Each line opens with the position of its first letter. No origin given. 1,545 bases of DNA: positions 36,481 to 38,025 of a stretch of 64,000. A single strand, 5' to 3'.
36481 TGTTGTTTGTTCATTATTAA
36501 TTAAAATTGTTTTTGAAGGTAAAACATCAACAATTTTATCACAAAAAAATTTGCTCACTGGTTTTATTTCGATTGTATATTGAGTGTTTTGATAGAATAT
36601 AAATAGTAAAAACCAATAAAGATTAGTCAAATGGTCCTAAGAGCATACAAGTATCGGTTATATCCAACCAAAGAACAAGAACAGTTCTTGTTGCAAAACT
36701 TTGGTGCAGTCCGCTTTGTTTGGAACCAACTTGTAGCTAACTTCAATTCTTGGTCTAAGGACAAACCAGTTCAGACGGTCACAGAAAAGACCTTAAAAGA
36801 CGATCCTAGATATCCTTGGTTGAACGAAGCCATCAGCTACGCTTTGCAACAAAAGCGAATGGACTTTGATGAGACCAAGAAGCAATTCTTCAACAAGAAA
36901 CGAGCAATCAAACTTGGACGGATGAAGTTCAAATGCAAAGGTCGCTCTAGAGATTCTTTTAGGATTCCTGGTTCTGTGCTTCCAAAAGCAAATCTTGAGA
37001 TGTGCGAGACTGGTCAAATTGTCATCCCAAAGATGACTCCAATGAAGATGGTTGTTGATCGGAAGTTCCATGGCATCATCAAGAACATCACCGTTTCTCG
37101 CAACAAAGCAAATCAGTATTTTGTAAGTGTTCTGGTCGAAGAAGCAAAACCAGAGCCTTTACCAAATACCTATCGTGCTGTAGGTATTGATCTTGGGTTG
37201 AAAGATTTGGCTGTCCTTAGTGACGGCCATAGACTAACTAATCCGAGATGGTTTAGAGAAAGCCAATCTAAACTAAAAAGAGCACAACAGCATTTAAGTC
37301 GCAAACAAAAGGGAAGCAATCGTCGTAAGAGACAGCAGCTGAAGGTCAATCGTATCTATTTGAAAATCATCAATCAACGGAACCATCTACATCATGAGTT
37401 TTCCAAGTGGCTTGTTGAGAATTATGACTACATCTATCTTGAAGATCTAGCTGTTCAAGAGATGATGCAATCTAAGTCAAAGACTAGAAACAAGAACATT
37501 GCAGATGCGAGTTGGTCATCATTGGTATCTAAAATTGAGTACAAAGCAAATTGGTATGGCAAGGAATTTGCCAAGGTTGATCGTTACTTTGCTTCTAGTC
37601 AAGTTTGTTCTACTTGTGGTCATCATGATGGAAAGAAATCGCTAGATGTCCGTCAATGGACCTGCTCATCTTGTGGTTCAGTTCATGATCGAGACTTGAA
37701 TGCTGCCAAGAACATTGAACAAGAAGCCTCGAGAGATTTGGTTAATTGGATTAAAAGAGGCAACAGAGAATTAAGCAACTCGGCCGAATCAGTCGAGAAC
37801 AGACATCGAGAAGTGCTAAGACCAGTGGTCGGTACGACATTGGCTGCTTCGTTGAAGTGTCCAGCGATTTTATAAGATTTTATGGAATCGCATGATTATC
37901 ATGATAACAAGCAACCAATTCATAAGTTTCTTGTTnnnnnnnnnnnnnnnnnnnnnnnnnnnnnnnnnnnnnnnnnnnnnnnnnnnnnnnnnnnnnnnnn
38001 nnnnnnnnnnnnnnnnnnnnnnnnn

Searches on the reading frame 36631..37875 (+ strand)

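Call 8: search_protein_families(library=phrogs, proteins=[window:36631-37875:+], max_evalue=0.00001)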
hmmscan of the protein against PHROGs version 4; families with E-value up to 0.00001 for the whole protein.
window:36631-37875:+ (414 aa): 5 families
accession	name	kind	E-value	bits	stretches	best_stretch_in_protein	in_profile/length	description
phrog_506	-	integration and excision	1.1e-117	394.6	1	2-383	6-381/403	transposase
phrog_12300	-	integration and excision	1.4e-59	202.7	1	129-368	9-241/286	transposase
phrog_13964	-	integration and excision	1.8e-54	185.8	1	3-242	2-236/237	transposase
phrog_17087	-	unknown function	1.1e-32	114.1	1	235-367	3-133/141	-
phrog_25073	-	unknown function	6.5e-07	30.4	1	3-100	4-105/114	-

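Call 9: search_protein_families(library=pfam, proteins=[window:36631-37875:+], max_evalue=0.00001)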
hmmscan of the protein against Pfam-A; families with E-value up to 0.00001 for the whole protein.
window:36631-37875:+ (414 aa): 3 families
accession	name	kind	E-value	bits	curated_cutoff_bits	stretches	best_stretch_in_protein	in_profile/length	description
PF01385.25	OrfB_IS605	-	6.3e-28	97.8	30.5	1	166-281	1-119/120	Probable transposase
PF07282.18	Cas12f1-like_TNB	-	9e-25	87.1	26.3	1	295-362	1-60/60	Cas12f1-like, TNB domain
PF12323.14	HTH_OrfB_IS605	-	3.6e-17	62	21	1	1-40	1-40/47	Helix-turn-helix domain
